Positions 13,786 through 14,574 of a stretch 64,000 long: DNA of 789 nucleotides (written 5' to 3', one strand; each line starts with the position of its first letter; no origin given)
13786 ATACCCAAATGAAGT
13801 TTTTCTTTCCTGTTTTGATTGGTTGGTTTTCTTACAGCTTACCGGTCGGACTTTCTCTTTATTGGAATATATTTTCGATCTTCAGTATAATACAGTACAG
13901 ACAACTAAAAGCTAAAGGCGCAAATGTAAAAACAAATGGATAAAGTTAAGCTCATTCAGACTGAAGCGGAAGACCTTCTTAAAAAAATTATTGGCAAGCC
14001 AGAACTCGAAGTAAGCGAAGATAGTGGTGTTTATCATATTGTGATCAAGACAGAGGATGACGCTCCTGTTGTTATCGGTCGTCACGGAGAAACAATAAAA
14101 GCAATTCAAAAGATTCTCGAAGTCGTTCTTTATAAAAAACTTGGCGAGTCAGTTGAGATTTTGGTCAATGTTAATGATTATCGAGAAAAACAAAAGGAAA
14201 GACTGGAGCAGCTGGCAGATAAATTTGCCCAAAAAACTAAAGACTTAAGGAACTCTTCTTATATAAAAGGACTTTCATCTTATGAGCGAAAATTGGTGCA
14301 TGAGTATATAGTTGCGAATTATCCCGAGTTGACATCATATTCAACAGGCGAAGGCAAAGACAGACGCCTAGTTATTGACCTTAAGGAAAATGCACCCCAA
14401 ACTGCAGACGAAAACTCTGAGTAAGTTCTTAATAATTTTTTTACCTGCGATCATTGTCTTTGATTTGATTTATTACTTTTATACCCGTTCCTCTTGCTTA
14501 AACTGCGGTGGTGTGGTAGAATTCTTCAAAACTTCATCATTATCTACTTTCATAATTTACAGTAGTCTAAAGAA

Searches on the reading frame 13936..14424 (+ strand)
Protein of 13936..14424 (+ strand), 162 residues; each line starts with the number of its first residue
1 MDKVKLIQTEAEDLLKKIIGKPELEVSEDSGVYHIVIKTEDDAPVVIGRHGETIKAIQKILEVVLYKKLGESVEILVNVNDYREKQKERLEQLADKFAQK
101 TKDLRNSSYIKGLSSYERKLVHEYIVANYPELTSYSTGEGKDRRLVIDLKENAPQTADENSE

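Call 12: search_protein_families(library=pfam, proteins=[window:13936-14424:+], max_evalue=0.001)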
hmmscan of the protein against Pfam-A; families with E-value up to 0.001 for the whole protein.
window:13936-14424:+ (162 aa): 2 families
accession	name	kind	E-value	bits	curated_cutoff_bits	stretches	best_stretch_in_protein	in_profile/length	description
PF01424.28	R3H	-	3.5e-13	49.8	26.8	1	89-147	2-58/60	R3H domain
PF13083.13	KH_KhpA-B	-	1.5e-09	38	32.1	1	11-74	4-70/73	KhpA/KhpB, KH domain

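Call 106: search_protein_families(library=ncbifam, proteins=[window:13936-14421:+], max_evalue=0.01)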
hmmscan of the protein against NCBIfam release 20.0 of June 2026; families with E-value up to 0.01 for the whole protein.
window:13936-14421:+ (162 aa): 2 families
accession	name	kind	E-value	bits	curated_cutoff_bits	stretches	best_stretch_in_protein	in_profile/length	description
NF041568.1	Jag_EloR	equivalog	1.4e-28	100.3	145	1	10-148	61-202/203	RNA-binding cell elongation regulator Jag/EloR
NF003219.0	PRK04191.1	equivalog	0.0072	15.7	147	1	30-63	39-71/229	30S ribosomal protein S3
